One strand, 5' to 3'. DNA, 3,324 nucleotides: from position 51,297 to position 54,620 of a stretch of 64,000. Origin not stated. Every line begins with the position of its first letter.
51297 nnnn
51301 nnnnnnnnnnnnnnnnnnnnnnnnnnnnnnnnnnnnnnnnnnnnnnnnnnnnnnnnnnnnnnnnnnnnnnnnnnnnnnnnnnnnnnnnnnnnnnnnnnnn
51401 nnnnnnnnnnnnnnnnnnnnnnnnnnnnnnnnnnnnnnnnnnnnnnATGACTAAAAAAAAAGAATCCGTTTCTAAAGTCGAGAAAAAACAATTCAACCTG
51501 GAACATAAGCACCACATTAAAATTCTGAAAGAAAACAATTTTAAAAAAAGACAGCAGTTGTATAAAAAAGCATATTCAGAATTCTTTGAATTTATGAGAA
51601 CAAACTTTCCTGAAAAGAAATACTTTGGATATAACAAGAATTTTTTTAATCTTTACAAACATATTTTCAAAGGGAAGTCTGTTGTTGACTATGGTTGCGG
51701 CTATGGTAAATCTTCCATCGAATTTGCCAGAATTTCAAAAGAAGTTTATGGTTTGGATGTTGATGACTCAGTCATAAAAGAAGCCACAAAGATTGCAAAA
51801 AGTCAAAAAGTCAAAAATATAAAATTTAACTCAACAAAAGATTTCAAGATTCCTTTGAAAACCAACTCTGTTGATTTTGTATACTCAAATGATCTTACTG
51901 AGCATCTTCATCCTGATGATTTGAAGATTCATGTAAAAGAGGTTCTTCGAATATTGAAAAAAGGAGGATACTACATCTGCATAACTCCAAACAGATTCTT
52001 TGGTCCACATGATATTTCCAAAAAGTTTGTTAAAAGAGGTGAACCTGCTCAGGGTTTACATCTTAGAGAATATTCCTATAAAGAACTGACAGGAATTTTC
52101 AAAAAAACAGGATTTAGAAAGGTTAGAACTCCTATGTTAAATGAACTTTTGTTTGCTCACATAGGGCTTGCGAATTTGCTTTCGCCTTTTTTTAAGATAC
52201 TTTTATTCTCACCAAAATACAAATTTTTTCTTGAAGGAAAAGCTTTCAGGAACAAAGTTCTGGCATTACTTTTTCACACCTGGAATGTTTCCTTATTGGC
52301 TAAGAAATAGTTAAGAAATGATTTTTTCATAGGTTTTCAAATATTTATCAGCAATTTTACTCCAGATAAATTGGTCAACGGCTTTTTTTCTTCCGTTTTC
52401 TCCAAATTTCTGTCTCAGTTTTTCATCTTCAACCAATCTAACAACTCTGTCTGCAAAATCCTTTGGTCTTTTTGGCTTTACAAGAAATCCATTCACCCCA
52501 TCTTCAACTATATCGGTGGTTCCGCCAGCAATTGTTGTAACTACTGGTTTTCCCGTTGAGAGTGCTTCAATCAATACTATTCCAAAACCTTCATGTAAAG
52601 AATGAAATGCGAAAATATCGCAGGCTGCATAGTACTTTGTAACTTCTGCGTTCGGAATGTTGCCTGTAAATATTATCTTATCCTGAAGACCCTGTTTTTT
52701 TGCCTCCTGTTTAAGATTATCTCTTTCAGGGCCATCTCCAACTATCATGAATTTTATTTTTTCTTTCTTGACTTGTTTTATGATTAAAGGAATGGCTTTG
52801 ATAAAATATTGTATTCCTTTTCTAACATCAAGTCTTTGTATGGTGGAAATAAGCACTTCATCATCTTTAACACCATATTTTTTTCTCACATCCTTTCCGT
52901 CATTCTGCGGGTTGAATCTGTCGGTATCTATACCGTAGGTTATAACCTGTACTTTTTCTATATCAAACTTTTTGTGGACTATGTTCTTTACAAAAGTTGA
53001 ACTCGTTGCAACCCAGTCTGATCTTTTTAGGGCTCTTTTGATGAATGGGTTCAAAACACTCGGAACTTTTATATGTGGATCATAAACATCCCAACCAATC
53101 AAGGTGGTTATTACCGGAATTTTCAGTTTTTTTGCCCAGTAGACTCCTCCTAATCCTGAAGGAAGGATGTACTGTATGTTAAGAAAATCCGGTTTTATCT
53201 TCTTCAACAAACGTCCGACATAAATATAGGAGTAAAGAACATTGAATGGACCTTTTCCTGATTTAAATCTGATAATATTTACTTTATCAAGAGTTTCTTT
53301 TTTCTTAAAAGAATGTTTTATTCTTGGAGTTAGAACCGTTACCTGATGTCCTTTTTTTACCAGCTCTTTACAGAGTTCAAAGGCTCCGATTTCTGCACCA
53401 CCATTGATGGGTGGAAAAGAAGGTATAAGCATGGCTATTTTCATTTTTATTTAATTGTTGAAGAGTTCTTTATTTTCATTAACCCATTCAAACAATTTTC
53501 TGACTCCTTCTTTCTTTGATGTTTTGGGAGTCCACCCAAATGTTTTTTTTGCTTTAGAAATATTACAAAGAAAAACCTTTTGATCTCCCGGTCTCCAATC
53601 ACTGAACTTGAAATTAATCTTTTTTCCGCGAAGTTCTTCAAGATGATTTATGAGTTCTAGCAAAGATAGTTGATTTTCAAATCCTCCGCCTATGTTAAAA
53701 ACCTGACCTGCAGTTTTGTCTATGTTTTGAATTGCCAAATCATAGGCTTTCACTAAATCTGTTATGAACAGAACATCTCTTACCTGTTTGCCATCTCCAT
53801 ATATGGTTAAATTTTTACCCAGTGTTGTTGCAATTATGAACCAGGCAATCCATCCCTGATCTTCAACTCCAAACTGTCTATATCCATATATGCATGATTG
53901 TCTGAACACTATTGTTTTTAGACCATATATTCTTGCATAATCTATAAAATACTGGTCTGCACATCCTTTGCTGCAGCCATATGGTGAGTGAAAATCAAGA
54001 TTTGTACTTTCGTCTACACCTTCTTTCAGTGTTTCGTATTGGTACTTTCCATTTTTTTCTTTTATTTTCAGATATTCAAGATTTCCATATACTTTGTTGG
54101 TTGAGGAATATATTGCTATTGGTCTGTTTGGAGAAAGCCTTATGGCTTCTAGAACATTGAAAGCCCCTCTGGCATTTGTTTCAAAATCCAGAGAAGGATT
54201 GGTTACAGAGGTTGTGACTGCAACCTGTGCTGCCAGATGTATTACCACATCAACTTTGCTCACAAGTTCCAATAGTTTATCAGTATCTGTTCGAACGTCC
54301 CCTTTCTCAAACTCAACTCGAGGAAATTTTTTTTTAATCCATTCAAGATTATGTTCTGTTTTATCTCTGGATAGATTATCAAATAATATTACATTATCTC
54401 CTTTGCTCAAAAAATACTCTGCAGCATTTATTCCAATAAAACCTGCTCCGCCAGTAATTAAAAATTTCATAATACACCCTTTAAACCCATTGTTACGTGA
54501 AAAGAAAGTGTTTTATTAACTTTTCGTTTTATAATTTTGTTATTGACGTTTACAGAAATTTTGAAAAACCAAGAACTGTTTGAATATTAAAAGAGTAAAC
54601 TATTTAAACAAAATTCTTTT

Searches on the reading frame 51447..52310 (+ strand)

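Call 3: search_protein_families(library=pfam, proteins=[window:51447-52310:+], max_evalue=0.01)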
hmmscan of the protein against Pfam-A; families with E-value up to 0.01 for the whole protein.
window:51447-52310:+ (287 aa): 14 families
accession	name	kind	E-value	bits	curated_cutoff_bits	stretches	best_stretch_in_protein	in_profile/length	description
PF13847.12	Methyltransf_31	-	5.6e-18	65.5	27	1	74-192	2-124/145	Methyltransferase domain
PF08241.18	Methyltransf_11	-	7.6e-18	65.4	21.2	1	80-178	1-95/95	Methyltransferase domain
PF13649.12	Methyltransf_25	-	6.4e-17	62.5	27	1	79-174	1-97/97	Methyltransferase domain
PF13489.12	Methyltransf_23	-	5e-16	59.3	27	1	72-226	19-162/164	Methyltransferase domain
PF08242.18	Methyltransf_12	-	5e-09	37.2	30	1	81-175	2-97/98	Methyltransferase domain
PF01209.24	Ubie_methyltran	-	1.2e-08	35.1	20.1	1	66-180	38-153/233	ubiE/COQ5 methyltransferase family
PF06325.19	PrmA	-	3.5e-06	27.2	22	1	73-177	159-257/296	Ribosomal protein L11 methyltransferase (PrmA)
PF03848.20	TehB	-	7.5e-06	25.9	20.4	1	73-179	28-133/193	Tellurite resistance protein TehB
PF05175.20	MTS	-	1.4e-05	25.2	23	1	75-179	31-139/170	Methyltransferase small domain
PF02353.26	CMAS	-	1.6e-05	24.8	27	1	73-177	60-163/273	Mycolic acid cyclopropane synthetase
PF02390.23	Methyltransf_4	-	0.00058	19.8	24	1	77-127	3-55/173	Putative methyltransferase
PF05148.21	Methyltransf_8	-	0.0014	19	27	1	75-199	72-178/219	Hypothetical methyltransferase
PF09445.16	Methyltransf_15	-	0.0032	17.5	22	1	78-124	3-49/165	RNA cap guanine-N2 methyltransferase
PF13679.12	Methyltransf_32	-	0.0034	17.8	27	1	76-137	26-94/143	Methyltransferase domain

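Call 6: search_protein_families(library=ncbifam, proteins=[window:51447-52310:+], max_evalue=0.01)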
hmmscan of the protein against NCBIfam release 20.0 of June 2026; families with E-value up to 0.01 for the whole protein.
window:51447-52310:+ (287 aa): 48 families (the best 25 are shown)
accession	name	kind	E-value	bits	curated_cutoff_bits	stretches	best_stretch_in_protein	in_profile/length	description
NF041537.1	ArsM_AhpD_UU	exception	1.1e-12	47.5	510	1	65-178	67-180/345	arsenite methyltransferase/AhpD domain selenoprotein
TIGR01983.1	UbiG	equivalog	1.9e-12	47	102.95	1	66-183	45-156/228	bifunctional 2-polyprenyl-6-hydroxyphenol methylase/3-demethylubiquinol 3-O-methyltransferase UbiG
NF008823.0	PRK11873.1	subfamily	4e-11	42.9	263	1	72-175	74-178/272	arsenite methyltransferase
NF041536.1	ArsM_DUF2284_UU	exception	4.6e-11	41.7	575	1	64-177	66-179/459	arsenite methyltransferase/DUF2284 domain selenoprotein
NF043040.1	corrin_prot_MT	hypoth_equivalog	1.4e-10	40.9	180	1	72-176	37-145/216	corrinoid protein-associated methyltransferase CpaM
NF045649.1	2X_seleno_MduS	exception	4.1e-10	39.2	380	1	40-176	8-145/338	methyltransferase domain-containing selenoprotein MduS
TIGR02752.1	MenG_heptapren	equivalog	5.4e-10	39.2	419.85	1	37-181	9-152/231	demethylmenaquinone methyltransferase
TIGR02021.1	BchM-ChlM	equivalog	6.1e-10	38.9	158.9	1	63-182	42-158/218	magnesium protoporphyrin IX methyltransferase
NF001243.0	PRK00216.1-4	equivalog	1.1e-09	38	235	1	60-180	33-153/237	demethylmenaquinone methyltransferase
NF047649.1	MTase_UXPK_star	exception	2.1e-09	36.8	460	1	60-177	63-180/283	methyltransferase/UXPK-star double selenoprotein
TIGR01934.1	MenG_MenH_UbiE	subfamily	1.3e-08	34.4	158.35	1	74-180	38-143/223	ubiquinone/menaquinone biosynthesis methyltransferase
NF045667.1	MTase_DVU1556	equivalog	4.8e-08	32.7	155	1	75-177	22-118/213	DVU_1556 family methyltransferase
NF041255.1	mycofact_MftM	equivalog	7.5e-08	32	200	1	72-171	136-234/289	mycofactocin oligosaccharide methyltransferase MftM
NF011529.0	PRK14968.1-3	equivalog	2e-07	30.6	162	1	74-133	33-92/198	putative methyltransferase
TIGR04290.1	meth_Rta_06860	hypoth_equivalog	4e-07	29.7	300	1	54-154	32-128/226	TIGR04290 family methyltransferase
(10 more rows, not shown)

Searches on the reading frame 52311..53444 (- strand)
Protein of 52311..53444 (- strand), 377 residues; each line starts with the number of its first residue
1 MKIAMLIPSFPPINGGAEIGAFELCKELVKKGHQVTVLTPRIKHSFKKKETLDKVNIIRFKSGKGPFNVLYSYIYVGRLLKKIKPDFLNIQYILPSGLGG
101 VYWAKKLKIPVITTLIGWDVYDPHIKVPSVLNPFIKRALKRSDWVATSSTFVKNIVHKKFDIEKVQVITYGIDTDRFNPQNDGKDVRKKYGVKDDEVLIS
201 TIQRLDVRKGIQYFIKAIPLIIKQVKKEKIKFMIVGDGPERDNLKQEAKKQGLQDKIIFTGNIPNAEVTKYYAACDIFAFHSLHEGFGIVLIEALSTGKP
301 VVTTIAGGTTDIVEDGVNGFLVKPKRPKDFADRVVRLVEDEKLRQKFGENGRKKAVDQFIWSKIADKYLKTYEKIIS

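Call 3: search_protein_families(library=pfam, proteins=[window:52311-53444:-], max_evalue=0.01)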
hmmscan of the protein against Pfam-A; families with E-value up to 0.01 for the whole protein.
window:52311-53444:- (377 aa): 7 families
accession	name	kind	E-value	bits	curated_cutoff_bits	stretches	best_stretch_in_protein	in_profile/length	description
PF00534.26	Glycos_transf_1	-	4.7e-50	169.9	26.4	1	185-353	4-171/172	Glycosyl transferases group 1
PF13692.12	Glyco_trans_1_4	-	1.1e-40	139.7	27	1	199-340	4-142/142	Glycosyl transferases group 1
PF13439.12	Glyco_transf_4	-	4.4e-26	92.3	28.5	1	15-176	2-170/170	Glycosyltransferase Family 4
PF13477.12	Glyco_trans_4_2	-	2e-17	64.1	23.4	1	22-148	14-138/139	Glycosyl transferase 4-like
PF13579.12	Glyco_trans_4_4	-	1.4e-12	48.6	29.7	1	15-171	1-158/158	Glycosyl transferase 4-like domain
PF20706.3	GT4-conflict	-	4.1e-10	39.6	26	1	189-320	193-327/385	Family 4 Glycosyltransferase in conflict systems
PF13524.12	Glyco_trans_1_2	-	6.4e-09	36.3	25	1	221-369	5-143/144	Glycosyl transferase-like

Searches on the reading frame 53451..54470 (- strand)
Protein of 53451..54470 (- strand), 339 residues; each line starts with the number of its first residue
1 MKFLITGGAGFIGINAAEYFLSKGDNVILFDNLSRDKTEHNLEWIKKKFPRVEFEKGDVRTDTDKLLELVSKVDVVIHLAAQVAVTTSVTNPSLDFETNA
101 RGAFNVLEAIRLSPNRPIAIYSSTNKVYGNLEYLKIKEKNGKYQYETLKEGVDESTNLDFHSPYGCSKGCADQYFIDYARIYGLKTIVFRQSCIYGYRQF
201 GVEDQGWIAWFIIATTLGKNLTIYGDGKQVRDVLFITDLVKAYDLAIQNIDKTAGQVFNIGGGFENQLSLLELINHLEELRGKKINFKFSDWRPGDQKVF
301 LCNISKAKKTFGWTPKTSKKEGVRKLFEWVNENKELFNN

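Call 3: search_protein_families(library=pfam, proteins=[window:53451-54470:-], max_evalue=0.01)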
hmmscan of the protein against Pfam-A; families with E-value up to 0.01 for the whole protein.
window:53451-54470:- (339 aa): 9 families
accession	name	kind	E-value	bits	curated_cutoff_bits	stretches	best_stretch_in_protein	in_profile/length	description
PF16363.11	GDP_Man_Dehyd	-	6e-53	180.9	27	1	4-325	1-331/332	GDP-mannose 4,6 dehydratase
PF01370.27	Epimerase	-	6e-47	160.5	20.9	1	4-261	2-240/240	NAD dependent epimerase/dehydratase family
PF01073.25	3Beta_HSD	-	1.2e-15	57.7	22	1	4-253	1-235/280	3-beta hydroxysteroid dehydrogenase/isomerase family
PF07993.18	NAD_binding_4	-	9.1e-14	51.7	20.1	1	47-232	58-247/258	Male sterility protein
PF02719.21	Polysacc_synt_2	-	2.4e-08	34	20.2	1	4-111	2-116/293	Polysaccharide biosynthesis protein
PF00106.31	adh_short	-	0.00017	21.6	26.6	1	4-82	4-87/195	short chain dehydrogenase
PF04321.23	RmlD_sub_bind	-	0.00035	20.2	27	1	1-130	1-107/287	RmlD substrate binding domain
PF08659.16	KR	-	0.00051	20.4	22.6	1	3-130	3-143/180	KR domain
PF03435.24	Sacchrp_dh_NADP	-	0.002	18.9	25.1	1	8-84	5-80/129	Saccharopine dehydrogenase NADP binding domain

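Call 6: search_protein_families(library=ncbifam, proteins=[window:53451-54470:-], max_evalue=0.01)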
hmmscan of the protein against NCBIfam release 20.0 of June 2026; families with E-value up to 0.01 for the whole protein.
window:53451-54470:- (339 aa): 39 families (the best 25 are shown)
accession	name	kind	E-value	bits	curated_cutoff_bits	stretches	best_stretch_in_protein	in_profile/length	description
TIGR01181.1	dTDP_gluc_dehyt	equivalog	4.2e-54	183.8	365.1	1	2-336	1-317/321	dTDP-glucose 4,6-dehydratase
TIGR01179.1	galE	equivalog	3.7e-45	154.2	262.3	1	3-335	2-330/332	UDP-glucose 4-epimerase GalE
NF007490.0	PRK10084.1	subfamily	8.8e-40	136.8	649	1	1-338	1-342/361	dTDP-glucose 4,6-dehydratase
NF007582.0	PRK10217.1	equivalog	2.5e-35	122.2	698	1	2-335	3-336/355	dTDP-glucose 4,6-dehydratase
TIGR04180.1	EDH_00030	hypoth_equivalog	2.2e-34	118.9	475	1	4-317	2-296/297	NAD-dependent 4,6-dehydratase LegB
NF007956.0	PRK10675.1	subfamily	1.3e-28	100.2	394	1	1-334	1-333/338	UDP-glucose 4-epimerase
TIGR02622.1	CDP_4_6_dhtase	equivalog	8.7e-23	81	278.45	2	2-173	6-163/352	CDP-glucose 4,6-dehydratase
NF011728.1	PRK15181.1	equivalog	2.3e-22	79.5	760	1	2-332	17-339/348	Vi polysaccharide biosynthesis UDP-N-acetylglucosaminuronic acid C-4 epimerase TviC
TIGR02197.1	heptose_epim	equivalog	2.2e-18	66.5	274.6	1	4-332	2-315/316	ADP-glyceromanno-heptose 6-epimerase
NF008872.0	PRK11908.1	equivalog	5.9e-18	65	294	1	1-328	2-333/349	bifunctional UDP-4-keto-pentose/UDP-xylose synthase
NF043036.1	ErythonDh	equivalog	4.2e-15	55.7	325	1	1-181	1-166/321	D-erythronate dehydrogenase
NF041015.1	UDPsulfquin_syn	equivalog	1.5e-14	53.8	575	1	1-328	1-361/384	UDP-sulfoquinovose synthase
NF042422.1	oxyalk_red_OleD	equivalog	6.1e-13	48.8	580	1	1-277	1-246/329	2-alkyl-3-oxoalkanoate reductase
TIGR01472.1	gmd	equivalog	1.9e-12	47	415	1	4-327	4-335/342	GDP-mannose 4,6-dehydratase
TIGR03589.1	PseB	equivalog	2.4e-11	43.2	407.75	1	3-110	7-112/324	UDP-N-acetylglucosamine 4,6-dehydratase (inverting)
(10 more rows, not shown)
